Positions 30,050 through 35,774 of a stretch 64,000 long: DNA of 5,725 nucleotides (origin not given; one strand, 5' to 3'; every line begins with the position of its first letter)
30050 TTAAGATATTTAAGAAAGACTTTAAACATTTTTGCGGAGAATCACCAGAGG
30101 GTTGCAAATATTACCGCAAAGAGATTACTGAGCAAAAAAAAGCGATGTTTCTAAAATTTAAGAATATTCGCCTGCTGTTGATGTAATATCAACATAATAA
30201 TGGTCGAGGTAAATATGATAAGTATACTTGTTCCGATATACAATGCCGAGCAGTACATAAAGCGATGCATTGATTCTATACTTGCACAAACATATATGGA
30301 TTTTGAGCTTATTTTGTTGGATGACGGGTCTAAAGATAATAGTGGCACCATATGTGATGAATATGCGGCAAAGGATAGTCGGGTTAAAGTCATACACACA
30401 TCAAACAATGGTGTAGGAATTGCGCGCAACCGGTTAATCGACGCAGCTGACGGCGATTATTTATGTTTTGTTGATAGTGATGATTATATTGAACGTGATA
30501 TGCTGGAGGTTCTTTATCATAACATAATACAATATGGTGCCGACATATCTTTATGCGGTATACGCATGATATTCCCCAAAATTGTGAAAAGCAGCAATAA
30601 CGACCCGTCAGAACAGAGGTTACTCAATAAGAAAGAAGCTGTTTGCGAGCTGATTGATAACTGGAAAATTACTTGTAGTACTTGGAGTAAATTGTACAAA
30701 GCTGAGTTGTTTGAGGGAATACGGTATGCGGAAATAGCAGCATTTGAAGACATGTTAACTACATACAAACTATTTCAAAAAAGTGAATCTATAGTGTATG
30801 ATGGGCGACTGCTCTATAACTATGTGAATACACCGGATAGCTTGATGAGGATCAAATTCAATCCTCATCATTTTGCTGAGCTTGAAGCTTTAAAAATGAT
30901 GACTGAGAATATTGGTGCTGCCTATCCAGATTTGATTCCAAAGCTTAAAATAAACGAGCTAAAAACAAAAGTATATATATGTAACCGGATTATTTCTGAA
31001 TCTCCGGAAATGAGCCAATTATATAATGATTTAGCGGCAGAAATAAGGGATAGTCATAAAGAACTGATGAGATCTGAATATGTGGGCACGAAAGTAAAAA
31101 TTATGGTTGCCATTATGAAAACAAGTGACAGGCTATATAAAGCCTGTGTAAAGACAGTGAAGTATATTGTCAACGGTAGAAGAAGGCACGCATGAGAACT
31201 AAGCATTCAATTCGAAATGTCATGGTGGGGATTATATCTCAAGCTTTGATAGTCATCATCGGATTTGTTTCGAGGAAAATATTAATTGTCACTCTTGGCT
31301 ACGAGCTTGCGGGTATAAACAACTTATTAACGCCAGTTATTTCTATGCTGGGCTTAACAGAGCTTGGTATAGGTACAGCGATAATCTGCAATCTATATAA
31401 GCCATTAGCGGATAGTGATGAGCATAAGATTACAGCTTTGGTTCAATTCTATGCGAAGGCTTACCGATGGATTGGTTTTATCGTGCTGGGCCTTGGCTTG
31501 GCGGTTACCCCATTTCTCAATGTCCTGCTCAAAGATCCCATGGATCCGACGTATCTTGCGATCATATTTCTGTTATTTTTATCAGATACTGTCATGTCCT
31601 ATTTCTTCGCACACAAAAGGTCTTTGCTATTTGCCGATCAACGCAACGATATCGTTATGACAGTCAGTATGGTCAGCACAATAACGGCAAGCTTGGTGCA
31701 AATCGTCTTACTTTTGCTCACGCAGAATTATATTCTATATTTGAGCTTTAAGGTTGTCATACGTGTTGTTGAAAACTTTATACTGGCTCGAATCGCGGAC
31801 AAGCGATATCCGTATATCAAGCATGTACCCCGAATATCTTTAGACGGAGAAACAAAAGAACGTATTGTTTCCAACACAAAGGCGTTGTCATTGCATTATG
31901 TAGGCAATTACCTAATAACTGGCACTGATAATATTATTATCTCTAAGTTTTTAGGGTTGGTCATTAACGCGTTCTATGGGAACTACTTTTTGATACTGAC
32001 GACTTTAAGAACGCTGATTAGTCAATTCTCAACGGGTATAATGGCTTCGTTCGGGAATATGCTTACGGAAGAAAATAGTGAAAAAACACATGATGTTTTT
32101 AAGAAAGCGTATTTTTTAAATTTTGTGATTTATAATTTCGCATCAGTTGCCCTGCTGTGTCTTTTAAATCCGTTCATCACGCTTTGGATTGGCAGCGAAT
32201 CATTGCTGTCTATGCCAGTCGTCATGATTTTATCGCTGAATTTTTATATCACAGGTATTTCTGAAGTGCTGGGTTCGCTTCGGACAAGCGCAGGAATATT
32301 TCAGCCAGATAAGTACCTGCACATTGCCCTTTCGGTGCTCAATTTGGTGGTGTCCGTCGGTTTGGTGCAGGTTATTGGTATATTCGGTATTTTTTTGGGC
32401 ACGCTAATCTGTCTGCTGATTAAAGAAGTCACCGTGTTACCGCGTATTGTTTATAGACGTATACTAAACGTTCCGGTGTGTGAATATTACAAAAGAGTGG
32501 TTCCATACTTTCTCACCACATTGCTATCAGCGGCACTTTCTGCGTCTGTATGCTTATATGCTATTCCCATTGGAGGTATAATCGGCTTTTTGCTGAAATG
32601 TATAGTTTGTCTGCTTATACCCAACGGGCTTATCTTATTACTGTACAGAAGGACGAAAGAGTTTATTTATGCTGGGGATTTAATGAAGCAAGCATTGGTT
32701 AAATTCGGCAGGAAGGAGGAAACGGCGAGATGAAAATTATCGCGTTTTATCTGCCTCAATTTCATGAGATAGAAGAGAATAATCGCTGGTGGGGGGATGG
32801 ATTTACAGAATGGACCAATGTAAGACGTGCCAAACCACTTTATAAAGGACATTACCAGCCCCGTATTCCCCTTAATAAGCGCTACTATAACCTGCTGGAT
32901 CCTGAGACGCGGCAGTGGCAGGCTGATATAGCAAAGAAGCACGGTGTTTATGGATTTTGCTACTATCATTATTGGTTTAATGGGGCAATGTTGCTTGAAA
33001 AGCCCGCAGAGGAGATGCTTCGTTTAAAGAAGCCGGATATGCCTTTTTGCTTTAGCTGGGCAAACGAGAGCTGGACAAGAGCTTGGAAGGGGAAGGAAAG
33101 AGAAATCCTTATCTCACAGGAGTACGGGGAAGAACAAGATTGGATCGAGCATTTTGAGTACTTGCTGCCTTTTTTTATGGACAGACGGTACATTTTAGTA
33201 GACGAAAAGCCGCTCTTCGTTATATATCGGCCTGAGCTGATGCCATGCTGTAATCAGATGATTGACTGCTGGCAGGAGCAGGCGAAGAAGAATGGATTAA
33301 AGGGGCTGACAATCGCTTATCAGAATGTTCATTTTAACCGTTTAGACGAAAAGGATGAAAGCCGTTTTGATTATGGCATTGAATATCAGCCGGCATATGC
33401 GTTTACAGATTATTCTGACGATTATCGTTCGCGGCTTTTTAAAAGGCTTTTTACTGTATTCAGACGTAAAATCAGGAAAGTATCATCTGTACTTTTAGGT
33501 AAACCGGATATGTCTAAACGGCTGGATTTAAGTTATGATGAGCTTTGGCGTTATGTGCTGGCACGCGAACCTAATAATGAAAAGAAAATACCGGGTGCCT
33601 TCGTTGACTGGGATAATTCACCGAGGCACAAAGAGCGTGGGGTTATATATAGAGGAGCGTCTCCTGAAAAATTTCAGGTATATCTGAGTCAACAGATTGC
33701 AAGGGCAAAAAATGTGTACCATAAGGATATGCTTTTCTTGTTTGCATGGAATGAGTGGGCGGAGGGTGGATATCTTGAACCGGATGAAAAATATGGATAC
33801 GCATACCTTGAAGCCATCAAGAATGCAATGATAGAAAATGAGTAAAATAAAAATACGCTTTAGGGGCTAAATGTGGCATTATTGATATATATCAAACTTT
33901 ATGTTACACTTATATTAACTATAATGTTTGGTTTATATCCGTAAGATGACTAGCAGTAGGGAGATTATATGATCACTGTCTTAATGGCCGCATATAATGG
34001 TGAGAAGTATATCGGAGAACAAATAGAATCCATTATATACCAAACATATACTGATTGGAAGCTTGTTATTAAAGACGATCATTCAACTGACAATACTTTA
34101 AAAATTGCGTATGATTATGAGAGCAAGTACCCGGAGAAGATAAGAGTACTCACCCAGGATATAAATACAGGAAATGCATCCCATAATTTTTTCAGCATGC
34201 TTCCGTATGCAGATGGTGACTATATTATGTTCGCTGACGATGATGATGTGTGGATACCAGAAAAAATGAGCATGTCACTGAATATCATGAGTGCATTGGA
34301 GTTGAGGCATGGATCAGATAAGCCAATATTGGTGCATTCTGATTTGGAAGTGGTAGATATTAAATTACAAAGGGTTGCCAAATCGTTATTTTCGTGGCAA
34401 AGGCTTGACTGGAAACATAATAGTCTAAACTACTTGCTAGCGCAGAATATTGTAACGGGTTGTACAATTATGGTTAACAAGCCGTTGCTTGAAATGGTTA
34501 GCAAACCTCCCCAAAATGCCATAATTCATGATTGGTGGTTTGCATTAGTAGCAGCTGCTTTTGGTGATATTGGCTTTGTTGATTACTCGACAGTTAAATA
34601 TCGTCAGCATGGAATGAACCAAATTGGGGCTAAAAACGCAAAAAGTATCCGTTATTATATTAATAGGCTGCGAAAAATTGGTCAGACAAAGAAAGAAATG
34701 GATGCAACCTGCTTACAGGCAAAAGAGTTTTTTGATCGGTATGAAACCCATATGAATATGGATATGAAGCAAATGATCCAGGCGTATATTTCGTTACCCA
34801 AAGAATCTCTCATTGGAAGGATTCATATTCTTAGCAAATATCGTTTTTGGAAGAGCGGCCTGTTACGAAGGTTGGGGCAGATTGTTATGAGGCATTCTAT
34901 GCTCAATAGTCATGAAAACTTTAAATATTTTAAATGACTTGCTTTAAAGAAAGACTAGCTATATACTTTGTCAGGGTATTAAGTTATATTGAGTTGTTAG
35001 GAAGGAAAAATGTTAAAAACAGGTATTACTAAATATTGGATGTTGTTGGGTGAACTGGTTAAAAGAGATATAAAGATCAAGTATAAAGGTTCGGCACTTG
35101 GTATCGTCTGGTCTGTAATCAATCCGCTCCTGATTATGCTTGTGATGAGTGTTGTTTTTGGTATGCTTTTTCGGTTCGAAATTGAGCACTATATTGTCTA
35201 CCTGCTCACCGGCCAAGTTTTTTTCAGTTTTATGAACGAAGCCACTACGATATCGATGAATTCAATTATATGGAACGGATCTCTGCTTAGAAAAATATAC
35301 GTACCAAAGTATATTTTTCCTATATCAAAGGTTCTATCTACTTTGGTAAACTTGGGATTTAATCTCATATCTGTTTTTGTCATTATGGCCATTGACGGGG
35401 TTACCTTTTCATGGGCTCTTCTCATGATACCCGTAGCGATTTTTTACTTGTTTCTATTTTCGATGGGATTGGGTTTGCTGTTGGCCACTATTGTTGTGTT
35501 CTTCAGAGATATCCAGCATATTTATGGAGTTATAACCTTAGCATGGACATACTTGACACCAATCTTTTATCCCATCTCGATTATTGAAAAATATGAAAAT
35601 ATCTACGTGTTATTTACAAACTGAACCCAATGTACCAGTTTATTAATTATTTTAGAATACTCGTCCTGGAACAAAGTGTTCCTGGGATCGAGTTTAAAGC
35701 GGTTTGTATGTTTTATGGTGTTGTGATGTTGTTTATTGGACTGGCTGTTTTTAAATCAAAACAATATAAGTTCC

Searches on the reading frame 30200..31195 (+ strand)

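Call 16: search_protein_families(library=pfam, proteins=[window:30200-31195:+], max_evalue=0.00001)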
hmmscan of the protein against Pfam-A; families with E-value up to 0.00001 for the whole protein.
window:30200-31195:+ (331 aa): 3 families
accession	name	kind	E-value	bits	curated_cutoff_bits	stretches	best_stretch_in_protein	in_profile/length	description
PF00535.33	Glycos_transf_2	-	6.2e-41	140.6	23.3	1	8-147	1-141/168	Glycosyl transferase family 2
PF13641.12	Glyco_tranf_2_3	-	5.2e-12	46.7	27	1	7-107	3-109/230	Glycosyltransferase like family 2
PF10111.15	Glyco_tranf_2_2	-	1.7e-10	41.3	27.3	1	8-106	1-103/276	Glycosyltransferase like family 2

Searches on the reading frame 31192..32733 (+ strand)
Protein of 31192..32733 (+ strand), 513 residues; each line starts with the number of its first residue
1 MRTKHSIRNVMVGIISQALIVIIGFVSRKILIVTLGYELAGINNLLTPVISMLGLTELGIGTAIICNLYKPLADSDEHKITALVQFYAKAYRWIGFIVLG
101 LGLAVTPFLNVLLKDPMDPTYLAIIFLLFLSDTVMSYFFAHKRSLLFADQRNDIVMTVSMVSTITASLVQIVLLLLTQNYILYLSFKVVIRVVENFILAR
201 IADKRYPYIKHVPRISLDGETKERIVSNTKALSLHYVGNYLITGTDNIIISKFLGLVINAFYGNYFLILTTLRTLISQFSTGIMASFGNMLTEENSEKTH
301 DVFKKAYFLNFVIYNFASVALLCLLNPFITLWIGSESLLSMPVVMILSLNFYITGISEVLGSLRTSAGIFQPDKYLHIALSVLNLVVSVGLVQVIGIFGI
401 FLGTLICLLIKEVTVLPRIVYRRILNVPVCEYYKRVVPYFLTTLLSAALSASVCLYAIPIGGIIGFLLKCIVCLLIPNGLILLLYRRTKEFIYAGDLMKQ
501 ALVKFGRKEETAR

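Call 16: search_protein_families(library=pfam, proteins=[window:31192-32733:+], max_evalue=0.00001)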
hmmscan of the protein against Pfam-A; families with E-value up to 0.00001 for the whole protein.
window:31192-32733:+ (513 aa): 1 family
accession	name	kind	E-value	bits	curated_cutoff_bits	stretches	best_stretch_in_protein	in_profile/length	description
PF01943.22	Polysacc_synt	-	5.1e-08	33.1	28.2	1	7-280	2-262/274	Polysaccharide biosynthesis protein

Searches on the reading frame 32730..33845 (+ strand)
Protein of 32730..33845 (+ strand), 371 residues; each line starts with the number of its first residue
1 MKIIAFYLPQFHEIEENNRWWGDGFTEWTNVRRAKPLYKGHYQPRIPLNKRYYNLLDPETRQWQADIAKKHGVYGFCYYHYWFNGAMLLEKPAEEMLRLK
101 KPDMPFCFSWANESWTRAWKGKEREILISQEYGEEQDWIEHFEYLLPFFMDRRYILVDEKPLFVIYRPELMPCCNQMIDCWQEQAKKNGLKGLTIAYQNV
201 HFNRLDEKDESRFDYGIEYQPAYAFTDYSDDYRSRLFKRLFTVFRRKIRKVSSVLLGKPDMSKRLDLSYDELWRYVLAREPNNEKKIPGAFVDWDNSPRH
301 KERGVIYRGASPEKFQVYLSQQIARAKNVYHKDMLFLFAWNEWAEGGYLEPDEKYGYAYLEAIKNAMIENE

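Call 16: search_protein_families(library=pfam, proteins=[window:32730-33845:+], max_evalue=0.00001)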
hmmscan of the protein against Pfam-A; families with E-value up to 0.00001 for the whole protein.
window:32730-33845:+ (371 aa): 1 family
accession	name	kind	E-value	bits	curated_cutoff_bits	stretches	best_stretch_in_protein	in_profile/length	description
PF14307.12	Glyco_tran_WbsX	-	8.4e-136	453.4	25.1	1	3-363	1-350/350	Glycosyltransferase WbsX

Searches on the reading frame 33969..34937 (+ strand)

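Call 16: search_protein_families(library=pfam, proteins=[window:33969-34937:+], max_evalue=0.00001)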
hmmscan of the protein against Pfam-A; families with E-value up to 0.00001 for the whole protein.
window:33969-34937:+ (322 aa): 3 families
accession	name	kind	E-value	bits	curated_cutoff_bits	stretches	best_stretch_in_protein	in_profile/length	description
PF00535.33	Glycos_transf_2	-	2e-22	80.3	23.3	1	3-107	1-103/168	Glycosyl transferase family 2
PF13641.12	Glyco_tranf_2_3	-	9.5e-12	45.9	27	1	2-107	3-111/230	Glycosyltransferase like family 2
PF10111.15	Glyco_tranf_2_2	-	1.3e-06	28.5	27.3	0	7-122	7-121/276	Glycosyltransferase like family 2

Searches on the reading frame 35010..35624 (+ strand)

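Call 54: search_protein_families(library=pfam, proteins=[window:35010-35624:+], max_evalue=0.00001)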
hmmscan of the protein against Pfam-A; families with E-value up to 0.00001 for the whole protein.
window:35010-35624:+ (204 aa): 1 family
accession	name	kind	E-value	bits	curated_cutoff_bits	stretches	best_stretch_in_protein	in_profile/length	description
PF01061.29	ABC2_membrane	-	4.3e-18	66.1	26.9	1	14-194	4-188/211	ABC-2 type transporter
